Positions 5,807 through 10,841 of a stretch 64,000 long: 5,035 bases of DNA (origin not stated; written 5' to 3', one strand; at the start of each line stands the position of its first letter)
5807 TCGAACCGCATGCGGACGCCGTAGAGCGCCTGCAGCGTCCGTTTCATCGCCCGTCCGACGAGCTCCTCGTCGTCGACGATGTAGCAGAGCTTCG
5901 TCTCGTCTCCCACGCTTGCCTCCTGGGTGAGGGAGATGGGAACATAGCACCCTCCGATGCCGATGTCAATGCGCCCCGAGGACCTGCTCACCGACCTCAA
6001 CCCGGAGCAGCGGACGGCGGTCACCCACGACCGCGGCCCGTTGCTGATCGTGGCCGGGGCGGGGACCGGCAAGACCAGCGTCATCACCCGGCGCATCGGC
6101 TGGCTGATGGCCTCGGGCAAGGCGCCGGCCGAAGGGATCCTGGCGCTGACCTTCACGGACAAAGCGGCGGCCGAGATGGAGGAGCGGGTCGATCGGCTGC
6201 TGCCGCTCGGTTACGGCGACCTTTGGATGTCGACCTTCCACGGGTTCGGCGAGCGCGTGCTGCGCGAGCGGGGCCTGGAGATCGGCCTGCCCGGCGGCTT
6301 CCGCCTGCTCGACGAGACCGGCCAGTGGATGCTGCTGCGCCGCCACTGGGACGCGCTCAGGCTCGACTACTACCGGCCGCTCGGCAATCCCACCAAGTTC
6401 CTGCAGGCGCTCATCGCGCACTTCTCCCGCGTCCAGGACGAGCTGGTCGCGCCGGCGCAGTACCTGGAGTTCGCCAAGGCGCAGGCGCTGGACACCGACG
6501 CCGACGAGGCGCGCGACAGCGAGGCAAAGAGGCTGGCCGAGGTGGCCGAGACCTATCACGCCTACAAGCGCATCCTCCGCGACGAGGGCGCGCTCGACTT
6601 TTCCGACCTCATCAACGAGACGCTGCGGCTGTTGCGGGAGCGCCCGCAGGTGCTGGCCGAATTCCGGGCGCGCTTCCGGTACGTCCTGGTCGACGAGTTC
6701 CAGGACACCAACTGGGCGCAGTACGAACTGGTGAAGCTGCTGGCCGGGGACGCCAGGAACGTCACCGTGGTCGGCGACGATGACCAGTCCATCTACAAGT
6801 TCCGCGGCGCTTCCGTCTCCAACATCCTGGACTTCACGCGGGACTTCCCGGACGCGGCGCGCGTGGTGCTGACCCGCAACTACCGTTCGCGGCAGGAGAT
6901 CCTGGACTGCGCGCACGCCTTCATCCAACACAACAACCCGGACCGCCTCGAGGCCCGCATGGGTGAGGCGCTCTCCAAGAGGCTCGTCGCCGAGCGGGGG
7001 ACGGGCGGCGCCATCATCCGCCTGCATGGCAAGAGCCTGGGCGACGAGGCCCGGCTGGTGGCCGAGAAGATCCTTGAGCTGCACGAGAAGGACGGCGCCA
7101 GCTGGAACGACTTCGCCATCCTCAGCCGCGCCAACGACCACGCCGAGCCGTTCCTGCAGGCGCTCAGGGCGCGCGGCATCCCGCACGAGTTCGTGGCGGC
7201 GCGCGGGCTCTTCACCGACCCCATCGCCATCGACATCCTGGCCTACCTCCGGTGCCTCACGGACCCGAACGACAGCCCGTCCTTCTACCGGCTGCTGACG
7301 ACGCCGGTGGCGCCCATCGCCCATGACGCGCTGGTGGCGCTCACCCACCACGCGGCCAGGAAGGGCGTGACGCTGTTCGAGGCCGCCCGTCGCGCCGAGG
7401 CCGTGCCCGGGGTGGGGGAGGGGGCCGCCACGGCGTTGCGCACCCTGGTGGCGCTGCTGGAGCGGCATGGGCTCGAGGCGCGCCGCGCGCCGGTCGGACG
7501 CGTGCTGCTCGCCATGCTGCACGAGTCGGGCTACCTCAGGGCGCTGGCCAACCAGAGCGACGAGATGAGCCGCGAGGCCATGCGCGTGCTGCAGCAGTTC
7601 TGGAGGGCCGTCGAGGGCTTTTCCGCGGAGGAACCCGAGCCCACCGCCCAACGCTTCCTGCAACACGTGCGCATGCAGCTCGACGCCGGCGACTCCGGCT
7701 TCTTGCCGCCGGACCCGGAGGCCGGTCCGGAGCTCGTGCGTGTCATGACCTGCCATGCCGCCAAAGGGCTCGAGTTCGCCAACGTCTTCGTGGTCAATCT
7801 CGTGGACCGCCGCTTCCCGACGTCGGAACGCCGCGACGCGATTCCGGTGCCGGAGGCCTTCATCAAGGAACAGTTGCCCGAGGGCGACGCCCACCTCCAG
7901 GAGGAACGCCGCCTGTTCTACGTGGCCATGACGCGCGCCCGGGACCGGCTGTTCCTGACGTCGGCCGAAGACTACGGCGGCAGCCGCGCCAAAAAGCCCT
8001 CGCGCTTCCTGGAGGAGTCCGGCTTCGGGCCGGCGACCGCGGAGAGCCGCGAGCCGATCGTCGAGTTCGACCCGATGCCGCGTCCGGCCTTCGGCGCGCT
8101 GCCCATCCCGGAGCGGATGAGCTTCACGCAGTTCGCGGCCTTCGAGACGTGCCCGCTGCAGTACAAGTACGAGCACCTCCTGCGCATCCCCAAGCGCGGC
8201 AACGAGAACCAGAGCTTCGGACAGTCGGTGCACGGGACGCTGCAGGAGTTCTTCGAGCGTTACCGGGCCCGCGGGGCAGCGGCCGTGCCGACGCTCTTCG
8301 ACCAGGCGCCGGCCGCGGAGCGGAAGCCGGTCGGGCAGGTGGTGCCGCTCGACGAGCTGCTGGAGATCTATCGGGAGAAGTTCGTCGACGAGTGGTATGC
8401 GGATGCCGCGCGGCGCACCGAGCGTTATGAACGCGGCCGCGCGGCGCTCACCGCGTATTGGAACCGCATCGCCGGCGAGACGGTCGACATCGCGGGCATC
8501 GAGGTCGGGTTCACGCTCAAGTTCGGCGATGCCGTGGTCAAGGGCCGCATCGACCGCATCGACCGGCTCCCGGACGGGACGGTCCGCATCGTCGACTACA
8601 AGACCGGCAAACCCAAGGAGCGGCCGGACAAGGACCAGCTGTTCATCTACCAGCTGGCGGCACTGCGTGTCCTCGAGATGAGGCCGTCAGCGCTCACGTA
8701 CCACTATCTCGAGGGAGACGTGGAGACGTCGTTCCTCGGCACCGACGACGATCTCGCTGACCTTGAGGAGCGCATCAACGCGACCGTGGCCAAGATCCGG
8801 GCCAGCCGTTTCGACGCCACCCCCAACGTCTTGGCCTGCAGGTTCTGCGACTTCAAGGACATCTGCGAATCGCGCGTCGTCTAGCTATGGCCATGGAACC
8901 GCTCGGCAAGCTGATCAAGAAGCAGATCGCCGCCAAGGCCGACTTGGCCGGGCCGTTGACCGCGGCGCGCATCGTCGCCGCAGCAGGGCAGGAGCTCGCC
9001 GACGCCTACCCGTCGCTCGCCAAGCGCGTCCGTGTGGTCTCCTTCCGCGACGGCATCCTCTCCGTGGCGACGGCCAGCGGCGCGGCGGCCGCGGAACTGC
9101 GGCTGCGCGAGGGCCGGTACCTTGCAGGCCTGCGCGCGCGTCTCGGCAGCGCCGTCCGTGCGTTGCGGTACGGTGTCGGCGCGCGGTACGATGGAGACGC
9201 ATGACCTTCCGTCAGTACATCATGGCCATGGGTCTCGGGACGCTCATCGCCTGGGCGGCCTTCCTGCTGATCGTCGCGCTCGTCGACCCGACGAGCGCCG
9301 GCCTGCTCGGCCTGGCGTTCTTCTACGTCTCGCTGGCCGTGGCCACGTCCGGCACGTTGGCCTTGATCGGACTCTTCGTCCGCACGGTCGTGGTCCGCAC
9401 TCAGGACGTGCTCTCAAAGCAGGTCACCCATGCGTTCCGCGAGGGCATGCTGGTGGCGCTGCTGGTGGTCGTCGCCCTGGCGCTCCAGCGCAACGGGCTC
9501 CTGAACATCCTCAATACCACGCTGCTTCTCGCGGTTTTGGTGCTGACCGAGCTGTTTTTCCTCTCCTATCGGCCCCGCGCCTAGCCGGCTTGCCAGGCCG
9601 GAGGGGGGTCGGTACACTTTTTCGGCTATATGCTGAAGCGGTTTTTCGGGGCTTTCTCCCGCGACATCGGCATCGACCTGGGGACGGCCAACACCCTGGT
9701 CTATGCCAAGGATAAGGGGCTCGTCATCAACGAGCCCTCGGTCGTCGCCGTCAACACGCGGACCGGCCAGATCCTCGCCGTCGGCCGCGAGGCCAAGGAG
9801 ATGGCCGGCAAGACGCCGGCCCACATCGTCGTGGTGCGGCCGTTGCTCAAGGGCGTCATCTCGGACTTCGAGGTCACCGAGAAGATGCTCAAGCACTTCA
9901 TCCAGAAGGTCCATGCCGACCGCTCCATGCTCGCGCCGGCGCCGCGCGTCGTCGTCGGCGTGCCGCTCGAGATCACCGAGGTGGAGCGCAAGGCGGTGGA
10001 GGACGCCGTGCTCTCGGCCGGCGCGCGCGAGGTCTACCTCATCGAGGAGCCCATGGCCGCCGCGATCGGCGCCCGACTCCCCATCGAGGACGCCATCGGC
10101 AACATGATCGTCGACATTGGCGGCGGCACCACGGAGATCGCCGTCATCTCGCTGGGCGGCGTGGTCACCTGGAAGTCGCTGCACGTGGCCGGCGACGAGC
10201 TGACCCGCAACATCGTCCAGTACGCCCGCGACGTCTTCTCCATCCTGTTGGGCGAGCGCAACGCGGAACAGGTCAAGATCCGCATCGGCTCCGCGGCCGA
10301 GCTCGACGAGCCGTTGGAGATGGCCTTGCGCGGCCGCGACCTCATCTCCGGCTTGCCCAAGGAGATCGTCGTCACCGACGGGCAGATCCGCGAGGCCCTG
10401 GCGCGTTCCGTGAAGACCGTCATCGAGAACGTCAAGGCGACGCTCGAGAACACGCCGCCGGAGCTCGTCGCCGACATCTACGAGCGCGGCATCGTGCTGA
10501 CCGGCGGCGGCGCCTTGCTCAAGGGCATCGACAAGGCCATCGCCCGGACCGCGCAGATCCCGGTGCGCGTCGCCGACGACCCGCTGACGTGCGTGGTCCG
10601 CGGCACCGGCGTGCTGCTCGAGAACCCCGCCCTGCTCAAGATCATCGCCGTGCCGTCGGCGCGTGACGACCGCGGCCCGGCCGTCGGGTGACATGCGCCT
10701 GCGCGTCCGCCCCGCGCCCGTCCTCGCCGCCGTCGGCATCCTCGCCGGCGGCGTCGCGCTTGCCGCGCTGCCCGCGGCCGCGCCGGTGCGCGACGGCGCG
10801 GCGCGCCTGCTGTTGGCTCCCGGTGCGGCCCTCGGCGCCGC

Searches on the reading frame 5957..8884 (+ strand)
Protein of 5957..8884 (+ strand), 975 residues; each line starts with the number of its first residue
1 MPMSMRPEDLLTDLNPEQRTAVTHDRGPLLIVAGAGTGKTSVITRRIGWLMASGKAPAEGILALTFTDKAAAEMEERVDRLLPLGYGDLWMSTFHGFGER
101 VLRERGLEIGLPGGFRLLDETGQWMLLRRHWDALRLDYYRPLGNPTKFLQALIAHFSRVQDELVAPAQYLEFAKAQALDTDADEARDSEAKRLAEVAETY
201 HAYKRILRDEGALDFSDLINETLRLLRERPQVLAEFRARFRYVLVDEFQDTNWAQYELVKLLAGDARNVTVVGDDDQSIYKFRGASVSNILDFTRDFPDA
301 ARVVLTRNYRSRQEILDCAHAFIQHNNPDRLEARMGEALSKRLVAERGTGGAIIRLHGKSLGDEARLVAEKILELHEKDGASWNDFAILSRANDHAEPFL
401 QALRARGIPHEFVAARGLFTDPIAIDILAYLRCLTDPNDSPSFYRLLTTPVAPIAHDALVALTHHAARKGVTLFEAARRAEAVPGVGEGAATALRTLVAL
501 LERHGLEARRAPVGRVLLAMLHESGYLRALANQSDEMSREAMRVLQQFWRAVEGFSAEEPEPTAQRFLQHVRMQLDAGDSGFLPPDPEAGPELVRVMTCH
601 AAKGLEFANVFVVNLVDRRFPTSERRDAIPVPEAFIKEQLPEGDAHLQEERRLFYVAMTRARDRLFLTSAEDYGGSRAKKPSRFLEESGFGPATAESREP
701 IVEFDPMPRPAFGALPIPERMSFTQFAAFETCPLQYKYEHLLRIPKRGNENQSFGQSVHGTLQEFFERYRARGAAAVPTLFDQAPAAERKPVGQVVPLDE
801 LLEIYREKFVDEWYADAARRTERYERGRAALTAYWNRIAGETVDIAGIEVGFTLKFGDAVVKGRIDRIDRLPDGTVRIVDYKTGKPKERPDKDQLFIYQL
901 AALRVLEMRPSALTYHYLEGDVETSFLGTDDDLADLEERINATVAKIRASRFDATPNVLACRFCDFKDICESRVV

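Call 49: search_protein_families(library=pfam, proteins=[window:5957-8884:+], max_evalue=0.00001)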
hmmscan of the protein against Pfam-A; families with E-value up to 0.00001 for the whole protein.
window:5957-8884:+ (975 aa): 6 families
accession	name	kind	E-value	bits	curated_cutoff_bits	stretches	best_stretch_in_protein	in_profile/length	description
PF00580.27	UvrD-helicase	-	2.9e-78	263.7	23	1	14-298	1-271/271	UvrD/REP helicase N-terminal domain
PF13361.12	UvrD_C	-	1.3e-47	163.4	25.6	1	303-671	1-349/350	UvrD-like helicase C-terminal domain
PF12705.13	PDDEXK_1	-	2e-38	133.2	22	1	720-971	1-247/247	PD-(D/E)XK nuclease superfamily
PF13245.12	AAA_19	-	2.2e-24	86.6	25.1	1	18-283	1-134/134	AAA domain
PF13538.12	UvrD_C_2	-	2.9e-12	46.7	27.4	0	645-667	29-51/52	UvrD-like helicase C-terminal domain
PF13604.12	AAA_30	-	2.2e-07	31.3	27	0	14-78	2-66/191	AAA domain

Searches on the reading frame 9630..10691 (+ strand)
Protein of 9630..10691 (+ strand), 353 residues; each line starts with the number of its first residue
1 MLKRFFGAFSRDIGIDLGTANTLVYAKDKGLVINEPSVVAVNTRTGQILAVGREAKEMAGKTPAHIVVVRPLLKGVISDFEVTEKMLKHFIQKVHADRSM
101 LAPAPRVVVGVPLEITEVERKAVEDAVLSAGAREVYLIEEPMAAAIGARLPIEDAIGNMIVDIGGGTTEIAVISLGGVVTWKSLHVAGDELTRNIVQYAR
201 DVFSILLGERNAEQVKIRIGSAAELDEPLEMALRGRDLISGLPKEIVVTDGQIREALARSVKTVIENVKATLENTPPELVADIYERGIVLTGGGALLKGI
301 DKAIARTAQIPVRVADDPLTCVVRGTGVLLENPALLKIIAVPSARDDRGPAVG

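Call 49: search_protein_families(library=pfam, proteins=[window:9630-10691:+], max_evalue=0.00001)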
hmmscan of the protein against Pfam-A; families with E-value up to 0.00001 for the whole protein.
window:9630-10691:+ (353 aa): 5 families
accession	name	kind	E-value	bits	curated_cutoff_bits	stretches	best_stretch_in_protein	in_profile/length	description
PF06723.19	MreB_Mbl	-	2.8e-138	460.7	27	1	11-334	2-323/327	MreB/Mbl protein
PF00022.25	Actin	-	9.5e-12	44.6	27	1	15-201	9-189/410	Actin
PF14450.12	FtsA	-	1.6e-11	45.1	31.8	1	160-316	2-111/127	Cell division protein FtsA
PF00012.26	HSP70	-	8.7e-10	37.9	20.6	1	95-204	124-239/599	Hsp70 protein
PF25216.1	Volactin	-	9.2e-07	29.1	35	0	39-326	49-317/321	Volactin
